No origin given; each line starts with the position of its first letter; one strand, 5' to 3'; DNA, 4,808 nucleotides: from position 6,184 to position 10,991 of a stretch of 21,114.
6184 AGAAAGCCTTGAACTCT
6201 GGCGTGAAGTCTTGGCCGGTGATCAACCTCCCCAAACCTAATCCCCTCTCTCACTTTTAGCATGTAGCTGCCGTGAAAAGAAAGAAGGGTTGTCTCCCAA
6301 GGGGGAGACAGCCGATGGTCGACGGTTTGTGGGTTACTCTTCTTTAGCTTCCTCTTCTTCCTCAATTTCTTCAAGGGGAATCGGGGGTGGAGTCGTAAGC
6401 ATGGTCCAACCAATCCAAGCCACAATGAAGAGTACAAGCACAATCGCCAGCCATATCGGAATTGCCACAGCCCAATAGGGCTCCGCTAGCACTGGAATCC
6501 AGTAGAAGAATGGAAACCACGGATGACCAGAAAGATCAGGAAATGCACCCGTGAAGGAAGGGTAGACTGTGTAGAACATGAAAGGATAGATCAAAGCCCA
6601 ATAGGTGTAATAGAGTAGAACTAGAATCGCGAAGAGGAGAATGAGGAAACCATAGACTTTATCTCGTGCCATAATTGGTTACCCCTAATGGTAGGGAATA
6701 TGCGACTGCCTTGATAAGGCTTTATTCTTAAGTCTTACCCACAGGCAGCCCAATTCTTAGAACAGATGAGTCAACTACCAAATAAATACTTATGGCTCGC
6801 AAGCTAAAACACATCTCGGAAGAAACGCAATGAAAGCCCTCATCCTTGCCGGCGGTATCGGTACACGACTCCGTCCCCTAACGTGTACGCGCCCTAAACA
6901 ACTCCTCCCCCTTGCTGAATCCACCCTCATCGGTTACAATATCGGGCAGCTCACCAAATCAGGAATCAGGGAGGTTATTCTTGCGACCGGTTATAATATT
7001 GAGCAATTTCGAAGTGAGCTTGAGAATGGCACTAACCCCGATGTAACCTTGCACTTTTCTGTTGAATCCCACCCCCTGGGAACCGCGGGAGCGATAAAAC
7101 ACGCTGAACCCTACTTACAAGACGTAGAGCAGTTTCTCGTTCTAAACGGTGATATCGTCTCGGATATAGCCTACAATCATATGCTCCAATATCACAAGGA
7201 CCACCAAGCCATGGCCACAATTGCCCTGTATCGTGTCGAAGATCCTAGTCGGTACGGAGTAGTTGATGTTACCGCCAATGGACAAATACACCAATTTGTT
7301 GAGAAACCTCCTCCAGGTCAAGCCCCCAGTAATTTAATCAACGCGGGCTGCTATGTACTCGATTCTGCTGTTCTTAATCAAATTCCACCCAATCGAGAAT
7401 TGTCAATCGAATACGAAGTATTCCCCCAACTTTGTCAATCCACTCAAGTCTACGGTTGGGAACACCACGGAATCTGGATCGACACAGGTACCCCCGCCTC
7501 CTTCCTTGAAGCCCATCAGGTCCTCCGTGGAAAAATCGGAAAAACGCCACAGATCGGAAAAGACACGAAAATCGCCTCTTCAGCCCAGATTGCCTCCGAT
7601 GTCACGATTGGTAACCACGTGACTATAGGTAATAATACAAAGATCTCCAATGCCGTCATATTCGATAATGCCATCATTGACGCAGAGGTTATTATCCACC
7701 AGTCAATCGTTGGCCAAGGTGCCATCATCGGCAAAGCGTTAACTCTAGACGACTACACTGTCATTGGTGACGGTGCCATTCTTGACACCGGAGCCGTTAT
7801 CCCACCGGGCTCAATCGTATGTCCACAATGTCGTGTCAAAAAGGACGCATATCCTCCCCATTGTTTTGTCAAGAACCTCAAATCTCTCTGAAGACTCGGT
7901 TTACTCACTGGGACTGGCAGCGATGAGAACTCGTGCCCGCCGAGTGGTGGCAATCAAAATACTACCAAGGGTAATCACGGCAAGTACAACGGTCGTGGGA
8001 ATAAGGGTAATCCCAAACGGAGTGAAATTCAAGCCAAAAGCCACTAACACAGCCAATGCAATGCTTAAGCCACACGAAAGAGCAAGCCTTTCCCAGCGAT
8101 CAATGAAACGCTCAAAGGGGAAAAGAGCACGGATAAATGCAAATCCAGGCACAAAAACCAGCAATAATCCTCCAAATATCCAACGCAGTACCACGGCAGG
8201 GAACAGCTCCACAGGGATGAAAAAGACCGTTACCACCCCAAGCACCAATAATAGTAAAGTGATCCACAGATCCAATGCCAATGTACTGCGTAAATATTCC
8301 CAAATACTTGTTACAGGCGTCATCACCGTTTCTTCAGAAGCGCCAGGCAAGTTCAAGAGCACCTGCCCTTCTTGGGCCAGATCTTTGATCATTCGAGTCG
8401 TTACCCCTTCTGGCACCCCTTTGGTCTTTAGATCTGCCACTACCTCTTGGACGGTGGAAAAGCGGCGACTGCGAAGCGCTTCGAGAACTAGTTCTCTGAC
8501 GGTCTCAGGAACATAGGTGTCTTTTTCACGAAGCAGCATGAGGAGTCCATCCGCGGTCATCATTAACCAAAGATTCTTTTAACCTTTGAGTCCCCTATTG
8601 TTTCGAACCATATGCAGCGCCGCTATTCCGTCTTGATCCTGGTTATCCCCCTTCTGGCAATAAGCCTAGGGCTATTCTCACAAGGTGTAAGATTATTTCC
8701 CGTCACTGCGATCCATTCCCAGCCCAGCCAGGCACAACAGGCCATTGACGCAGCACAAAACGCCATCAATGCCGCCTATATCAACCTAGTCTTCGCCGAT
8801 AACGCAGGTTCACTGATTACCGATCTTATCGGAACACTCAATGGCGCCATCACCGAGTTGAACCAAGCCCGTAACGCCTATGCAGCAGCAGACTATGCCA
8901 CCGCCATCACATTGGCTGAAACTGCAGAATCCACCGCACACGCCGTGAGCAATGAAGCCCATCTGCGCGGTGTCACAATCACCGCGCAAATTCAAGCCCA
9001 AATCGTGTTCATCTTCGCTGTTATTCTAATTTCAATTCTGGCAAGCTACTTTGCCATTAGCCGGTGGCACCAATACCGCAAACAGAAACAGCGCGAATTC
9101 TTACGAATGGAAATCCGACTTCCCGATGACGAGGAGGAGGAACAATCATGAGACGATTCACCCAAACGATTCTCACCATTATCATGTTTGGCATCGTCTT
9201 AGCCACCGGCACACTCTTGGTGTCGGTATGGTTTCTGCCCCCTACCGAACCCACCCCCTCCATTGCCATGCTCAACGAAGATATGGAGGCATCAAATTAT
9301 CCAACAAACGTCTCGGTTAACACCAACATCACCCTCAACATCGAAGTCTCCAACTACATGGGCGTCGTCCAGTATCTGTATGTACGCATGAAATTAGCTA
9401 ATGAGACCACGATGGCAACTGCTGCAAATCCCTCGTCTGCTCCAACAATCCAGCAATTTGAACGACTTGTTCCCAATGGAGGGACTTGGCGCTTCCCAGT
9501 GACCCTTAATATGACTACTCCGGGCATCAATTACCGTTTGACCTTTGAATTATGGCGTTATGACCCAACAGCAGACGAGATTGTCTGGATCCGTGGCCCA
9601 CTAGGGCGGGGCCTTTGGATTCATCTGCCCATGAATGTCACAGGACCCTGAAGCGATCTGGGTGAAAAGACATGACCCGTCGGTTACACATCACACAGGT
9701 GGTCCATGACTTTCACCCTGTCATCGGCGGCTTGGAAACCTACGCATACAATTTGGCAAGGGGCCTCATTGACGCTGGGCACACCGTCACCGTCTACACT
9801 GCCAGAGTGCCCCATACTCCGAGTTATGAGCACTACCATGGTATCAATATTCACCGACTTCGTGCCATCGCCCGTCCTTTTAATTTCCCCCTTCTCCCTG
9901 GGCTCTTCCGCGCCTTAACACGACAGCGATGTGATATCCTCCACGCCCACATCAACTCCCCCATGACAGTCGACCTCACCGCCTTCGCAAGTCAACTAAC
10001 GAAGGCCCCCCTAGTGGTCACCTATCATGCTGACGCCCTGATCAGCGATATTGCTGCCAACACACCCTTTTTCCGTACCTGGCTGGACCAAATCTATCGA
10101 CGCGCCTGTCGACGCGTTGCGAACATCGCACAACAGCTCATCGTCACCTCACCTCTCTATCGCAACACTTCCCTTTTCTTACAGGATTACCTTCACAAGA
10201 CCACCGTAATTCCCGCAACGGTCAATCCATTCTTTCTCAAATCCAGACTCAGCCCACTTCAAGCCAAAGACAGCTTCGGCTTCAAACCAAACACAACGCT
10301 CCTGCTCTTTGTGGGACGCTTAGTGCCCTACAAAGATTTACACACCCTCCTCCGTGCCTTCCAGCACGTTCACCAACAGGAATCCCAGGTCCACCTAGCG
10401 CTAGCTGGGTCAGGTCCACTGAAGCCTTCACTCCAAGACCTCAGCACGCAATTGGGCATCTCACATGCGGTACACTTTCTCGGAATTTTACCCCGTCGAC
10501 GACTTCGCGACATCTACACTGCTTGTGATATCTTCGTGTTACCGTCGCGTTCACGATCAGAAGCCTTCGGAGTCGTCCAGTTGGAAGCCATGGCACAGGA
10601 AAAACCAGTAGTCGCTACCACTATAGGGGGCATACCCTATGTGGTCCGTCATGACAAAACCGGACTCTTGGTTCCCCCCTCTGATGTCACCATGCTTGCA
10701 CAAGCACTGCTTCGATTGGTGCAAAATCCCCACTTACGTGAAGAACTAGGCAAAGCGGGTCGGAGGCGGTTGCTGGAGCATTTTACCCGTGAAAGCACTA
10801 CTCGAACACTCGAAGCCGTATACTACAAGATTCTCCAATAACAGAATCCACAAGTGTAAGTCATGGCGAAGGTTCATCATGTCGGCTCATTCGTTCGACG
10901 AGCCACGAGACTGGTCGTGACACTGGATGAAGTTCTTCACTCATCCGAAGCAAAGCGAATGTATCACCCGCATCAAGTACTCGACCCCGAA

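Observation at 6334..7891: DPM2-like membrane protein head-to-head with a GDP-mannose pyrophosphorylase-like gene: possible archaeal multi-subunit Dol-P-Man synthase module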

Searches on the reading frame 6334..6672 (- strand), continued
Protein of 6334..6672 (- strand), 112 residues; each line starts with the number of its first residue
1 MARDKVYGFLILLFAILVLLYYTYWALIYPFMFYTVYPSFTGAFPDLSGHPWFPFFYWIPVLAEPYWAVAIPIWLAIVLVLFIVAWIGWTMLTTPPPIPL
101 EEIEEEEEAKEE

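Call 87: search_protein_families(library=pfam, proteins=[L148:2672-3928:+, L202:4378-5133:+, L159:5174-6829:+, L172:1280-2635:+, L143:3395-3850:-, L134:1415-2530:-, L175:6955-8246:+, L126:542-1804:+], max_evalue=0.0001)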
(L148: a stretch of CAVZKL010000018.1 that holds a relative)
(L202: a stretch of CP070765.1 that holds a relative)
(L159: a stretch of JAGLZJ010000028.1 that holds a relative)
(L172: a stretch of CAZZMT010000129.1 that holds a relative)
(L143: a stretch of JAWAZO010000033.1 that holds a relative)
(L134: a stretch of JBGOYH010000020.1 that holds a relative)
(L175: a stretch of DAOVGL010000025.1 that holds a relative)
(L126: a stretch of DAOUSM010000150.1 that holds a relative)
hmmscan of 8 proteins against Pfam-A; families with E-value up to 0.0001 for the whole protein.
L148:2672-3928:+ (418 aa): 4 families
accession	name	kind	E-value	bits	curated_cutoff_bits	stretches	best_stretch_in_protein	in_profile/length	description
PF05221.23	AdoHcyase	-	9.3e-69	232.3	25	2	3-136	1-139/299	S-adenosyl-L-homocysteine hydrolase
PF00670.27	AdoHcyase_NAD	-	3.6e-55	186.9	27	1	185-345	1-161/162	S-adenosyl-L-homocysteine hydrolase, NAD binding domain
PF02826.25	2-Hacid_dh_C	-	6.1e-10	39.2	25.1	1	204-308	33-140/178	D-isomer specific 2-hydroxyacid dehydrogenase, NAD binding domain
PF07991.19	KARI_N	-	4.8e-08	33.2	20.6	1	205-302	2-103/165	Acetohydroxy acid isomeroreductase, NADPH-binding domain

L202:4378-5133:+ (251 aa): 2 families
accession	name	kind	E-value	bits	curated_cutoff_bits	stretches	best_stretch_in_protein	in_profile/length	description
PF00483.29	NTP_transferase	-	1.5e-36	126.7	21.2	1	6-238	2-241/245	Nucleotidyl transferase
PF12804.13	NTP_transf_3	-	9.8e-09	36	27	1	6-140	1-122/160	MobA-like NTP transferase domain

L159:5174-6829:+ (551 aa): 0 families

L172:1280-2635:+ (451 aa): 3 families
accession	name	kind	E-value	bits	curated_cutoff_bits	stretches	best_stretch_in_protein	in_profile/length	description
PF01979.26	Amidohydro_1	-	1.8e-71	241.6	25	1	57-417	1-345/345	Amidohydrolase family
PF07969.17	Amidohydro_3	-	4.2e-22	79.7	29.7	1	252-418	303-472/472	Amidohydrolase family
PF22039.1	HUTI_composite_bact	-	4.6e-06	26.6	25.5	1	22-45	1-24/26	Imidazolonepropionase-like composite domain, bacteria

L143:3395-3850:- (151 aa): 0 families

L134:1415-2530:- (371 aa): 1 family
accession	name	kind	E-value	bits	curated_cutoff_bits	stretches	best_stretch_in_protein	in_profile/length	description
PF01636.29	APH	-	2.6e-07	31.1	23.2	1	129-280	71-211/239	Phosphotransferase enzyme family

L175:6955-8246:+ (430 aa): 0 families

L126:542-1804:+ (420 aa): 2 families
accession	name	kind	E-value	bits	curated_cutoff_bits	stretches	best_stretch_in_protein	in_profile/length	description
PF12710.13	HAD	-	4.4e-10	40.7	27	1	41-186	32-187/189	haloacid dehalogenase-like hydrolase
PF00702.32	Hydrolase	-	6.2e-07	30.4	26.4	1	70-190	85-190/191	haloacid dehalogenase-like hydrolase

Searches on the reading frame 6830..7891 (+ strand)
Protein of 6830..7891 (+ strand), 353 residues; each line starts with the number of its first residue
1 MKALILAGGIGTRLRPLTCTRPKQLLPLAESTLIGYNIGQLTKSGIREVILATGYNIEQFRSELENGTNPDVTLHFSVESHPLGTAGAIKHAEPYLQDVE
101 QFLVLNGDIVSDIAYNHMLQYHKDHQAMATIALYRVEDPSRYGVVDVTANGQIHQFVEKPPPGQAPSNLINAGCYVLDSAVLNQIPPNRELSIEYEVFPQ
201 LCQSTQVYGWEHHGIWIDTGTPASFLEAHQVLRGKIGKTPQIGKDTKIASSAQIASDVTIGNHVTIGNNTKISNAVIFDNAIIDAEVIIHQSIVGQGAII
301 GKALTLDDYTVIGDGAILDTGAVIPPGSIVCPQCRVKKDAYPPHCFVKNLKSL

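Call 3: search_protein_families(library=pfam, proteins=[window:6830-7891:+], max_evalue=1)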
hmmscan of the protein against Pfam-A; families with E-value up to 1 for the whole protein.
window:6830-7891:+ (353 aa): 10 families
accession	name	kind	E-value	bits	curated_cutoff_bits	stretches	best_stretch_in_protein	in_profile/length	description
PF00483.29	NTP_transferase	-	1.8e-55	188.7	21.2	1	2-231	1-241/245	Nucleotidyl transferase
PF00132.30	Hexapep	-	4.9e-16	58.1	27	3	240-273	2-35/36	Bacterial transferase hexapeptide (six repeats)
PF25084.1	LbH_EIF2B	-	9.2e-16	58.2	54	1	235-322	17-103/105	EIF2B subunit epsilon LbH domain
PF12804.13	NTP_transf_3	-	2.1e-10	41.5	27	1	3-132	1-121/160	MobA-like NTP transferase domain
PF24894.1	Hexapep_GlmU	-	1.8e-05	25.2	23.3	1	222-303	2-80/104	GlmU-like, C-terminal hexapeptide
PF25087.1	GMPPB_C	-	0.00084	19.4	39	1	246-324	11-89/110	GMPPB C-terminal domain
PF21711.3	DCTN5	-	0.002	18.3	40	2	277-330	93-146/182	Dynactin subunit 5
PF25247.1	LbH_GLGC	-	0.0032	17.9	27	1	268-313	9-53/135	GLGC left-handed parallel beta-helix domain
PF16314.11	DUF4954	-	0.015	14.4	26.2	1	241-310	175-264/433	Domain of unknown function (DUF4954)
PF11218.13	DUF3011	-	0.17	12.3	25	1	197-225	169-197/197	Protein of unknown function (DUF3011)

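Call 4: search_protein_families(library=ncbifam, proteins=[window:6830-7891:+], max_evalue=1)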
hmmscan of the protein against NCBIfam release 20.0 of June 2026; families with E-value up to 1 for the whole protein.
window:6830-7891:+ (353 aa): 71 families (the best 25 are shown)
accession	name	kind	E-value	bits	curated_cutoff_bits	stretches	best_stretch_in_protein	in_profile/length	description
NF052502.1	man1P_GTase_Rv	exception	4.5e-79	265.8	440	1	2-337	2-343/352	mannose-1-phosphate guanylyltransferase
TIGR03992.1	Arch_glmU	subfamily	8.2e-54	183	292.1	1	1-307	1-317/393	bifunctional sugar-1-phosphate nucleotidylyltransferase/acetyltransferase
TIGR01208.1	rmlA_long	equivalog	3.9e-49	167.4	320.25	1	2-338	1-333/353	glucose-1-phosphate thymidylyltransferase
NF045761.1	NAMPUrTaseMurU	equivalog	2.2e-39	135.6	250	1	1-228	1-223/226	N-acetylmuramate alpha-1-phosphate uridylyltransferase MurU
TIGR02091.1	glgC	equivalog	5e-38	131.1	424.9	1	2-336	2-356/364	glucose-1-phosphate adenylyltransferase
NF041173.1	Sug_nt_acttase_Thmprot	equivalog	1.8e-35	122.7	600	1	1-303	1-313/405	bifunctional sugar-1-phosphate nucleotidylyltransferase/acetyltransferase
NF003670.0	PRK05293.1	equivalog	7.3e-33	114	470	1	3-324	7-358/382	glucose-1-phosphate adenylyltransferase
TIGR01173.1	glmU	equivalog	5.2e-32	111.3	366.85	2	1-184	1-179/452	bifunctional UDP-N-acetylglucosamine diphosphorylase/glucosamine-1-phosphate N-acetyltransferase GlmU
TIGR01207.1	rmlA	equivalog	4.4e-31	108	360.65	1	2-233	1-237/286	glucose-1-phosphate thymidylyltransferase RfbA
NF049965.1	GlMnHpPGnyltfHddC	equivalog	4.3e-30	105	300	1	1-224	1-213/221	D-glycero-D-manno-heptose 1-phosphate guanosyltransferase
NF041313.1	UDPGP_AglF_Halo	equivalog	6.9e-29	100.9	400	1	1-184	1-181/234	UTP--glucose-1-phosphate uridylyltransferase AglF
NF010934.1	PRK14354.1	equivalog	1.9e-28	99.2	450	2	3-184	2-179/447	bifunctional UDP-N-acetylglucosamine diphosphorylase/glucosamine-1-phosphate N-acetyltransferase GlmU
TIGR02623.1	G1P_cyt_trans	equivalog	3.2e-27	95.6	300.25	2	85-218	106-231/255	glucose-1-phosphate cytidylyltransferase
NF010935.0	PRK14355.1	equivalog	1e-26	93.6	718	2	2-183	5-184/459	bifunctional UDP-N-acetylglucosamine diphosphorylase/glucosamine-1-phosphate N-acetyltransferase GlmU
NF012024.0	PRK15480.1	equivalog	4.8e-26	91.5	588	1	2-231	5-239/292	glucose-1-phosphate thymidylyltransferase RfbA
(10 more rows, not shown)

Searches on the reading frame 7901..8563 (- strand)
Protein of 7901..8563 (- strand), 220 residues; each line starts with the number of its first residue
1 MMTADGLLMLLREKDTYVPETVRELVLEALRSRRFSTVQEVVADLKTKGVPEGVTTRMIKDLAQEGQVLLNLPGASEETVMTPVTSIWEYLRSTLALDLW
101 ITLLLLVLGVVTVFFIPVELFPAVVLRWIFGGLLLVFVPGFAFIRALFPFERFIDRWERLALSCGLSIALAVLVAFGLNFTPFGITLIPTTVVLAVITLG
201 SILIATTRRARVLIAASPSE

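Call 3: search_protein_families(library=pfam, proteins=[window:7901-8563:-], max_evalue=1)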
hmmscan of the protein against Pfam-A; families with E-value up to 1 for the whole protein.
window:7901-8563:- (220 aa): 2 families
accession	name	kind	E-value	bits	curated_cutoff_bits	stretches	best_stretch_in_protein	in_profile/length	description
PF07760.16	DUF1616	-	7.1e-21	75.1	31.6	1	107-212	3-120/307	Protein of unknown function (DUF1616)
PF22798.2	DUF5817_CT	-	0.0053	17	29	1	24-68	1-45/54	DUF5817, C-terminal domain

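Call 4: search_protein_families(library=ncbifam, proteins=[window:7901-8563:-], max_evalue=1)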
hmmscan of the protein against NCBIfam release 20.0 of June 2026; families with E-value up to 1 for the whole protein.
window:7901-8563:- (220 aa): 1 family
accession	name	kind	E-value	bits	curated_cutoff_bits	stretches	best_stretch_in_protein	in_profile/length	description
NF005859.1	PRK07788.1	exception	0.18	10.2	875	1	43-105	223-287/560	long-chain-fatty-acid--CoA ligase FadD2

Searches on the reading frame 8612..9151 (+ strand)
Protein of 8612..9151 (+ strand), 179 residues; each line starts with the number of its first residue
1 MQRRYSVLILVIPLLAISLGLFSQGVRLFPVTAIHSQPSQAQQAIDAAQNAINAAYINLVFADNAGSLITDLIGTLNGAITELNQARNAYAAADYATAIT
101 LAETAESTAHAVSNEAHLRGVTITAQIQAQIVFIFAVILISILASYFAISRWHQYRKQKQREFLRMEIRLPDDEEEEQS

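Call 3: search_protein_families(library=pfam, proteins=[window:8612-9151:+], max_evalue=1)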
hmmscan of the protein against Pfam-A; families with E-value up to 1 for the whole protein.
window:8612-9151:+ (179 aa): 6 families
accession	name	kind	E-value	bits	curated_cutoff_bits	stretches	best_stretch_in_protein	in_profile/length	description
PF06024.17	Orf78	-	0.0088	16.8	29.4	1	105-163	42-100/101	Orf78 (ac78)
PF12758.12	DUF3813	-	0.024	15.4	25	1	37-58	20-43/62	Protein of unknown function (DUF3813)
PF00936.24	BMC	-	0.069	13.6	24.5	1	41-93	10-60/75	BMC domain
PF11359.13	gpUL132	-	0.13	12.3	24.4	1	84-145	15-76/238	Envelope glycoprotein UL132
PF04505.17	CD225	-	0.3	11.7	27.1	0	85-107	30-52/68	Interferon-induced transmembrane protein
PF10917.13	Fungus-induced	-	0.71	10.7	24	0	132-155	6-29/50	Fungus-induced protein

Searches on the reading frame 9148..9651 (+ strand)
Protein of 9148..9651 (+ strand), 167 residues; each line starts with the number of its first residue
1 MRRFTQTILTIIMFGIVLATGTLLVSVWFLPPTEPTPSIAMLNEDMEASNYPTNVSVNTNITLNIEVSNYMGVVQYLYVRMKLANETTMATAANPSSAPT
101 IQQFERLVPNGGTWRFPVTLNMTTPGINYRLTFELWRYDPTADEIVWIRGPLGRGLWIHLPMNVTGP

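Call 3: search_protein_families(library=pfam, proteins=[window:9148-9651:+], max_evalue=1)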
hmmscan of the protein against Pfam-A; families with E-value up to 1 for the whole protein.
window:9148-9651:+ (167 aa): 1 family
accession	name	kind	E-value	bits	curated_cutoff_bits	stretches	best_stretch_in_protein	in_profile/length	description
PF07760.16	DUF1616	-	1.1e-10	41.6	31.6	1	5-142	151-291/307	Protein of unknown function (DUF1616)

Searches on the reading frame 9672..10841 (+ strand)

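Call 3: search_protein_families(library=pfam, proteins=[window:9672-10841:+], max_evalue=1)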
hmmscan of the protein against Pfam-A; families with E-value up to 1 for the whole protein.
window:9672-10841:+ (389 aa): 9 families
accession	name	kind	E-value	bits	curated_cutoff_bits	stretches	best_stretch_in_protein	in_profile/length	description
PF00534.26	Glycos_transf_1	-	7e-46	156.3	26.4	1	200-366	7-172/172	Glycosyl transferases group 1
PF13692.12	Glyco_trans_1_4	-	1.9e-39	135.6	27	1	210-352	3-142/142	Glycosyl transferases group 1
PF13439.12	Glyco_transf_4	-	2.3e-23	83.5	28.5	1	18-184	1-166/170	Glycosyltransferase Family 4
PF13579.12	Glyco_trans_4_4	-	4e-20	73.2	29.7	1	19-169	1-144/158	Glycosyl transferase 4-like domain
PF13477.12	Glyco_trans_4_2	-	2e-09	38.2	23.4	1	22-155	10-138/139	Glycosyl transferase 4-like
PF20706.3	GT4-conflict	-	5.7e-09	35.9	26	1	200-378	193-383/385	Family 4 Glycosyltransferase in conflict systems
PF13524.12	Glyco_trans_1_2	-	4e-07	30.5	25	1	237-381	12-143/144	Glycosyl transferase-like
PF20471.4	DUF6716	-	0.012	15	27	1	25-119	14-106/342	Putative glycosyltransferase (DUF6716)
PF24768.1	ARM_ARMC5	-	0.031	14.1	79.9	0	139-163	42-66/289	ARMC5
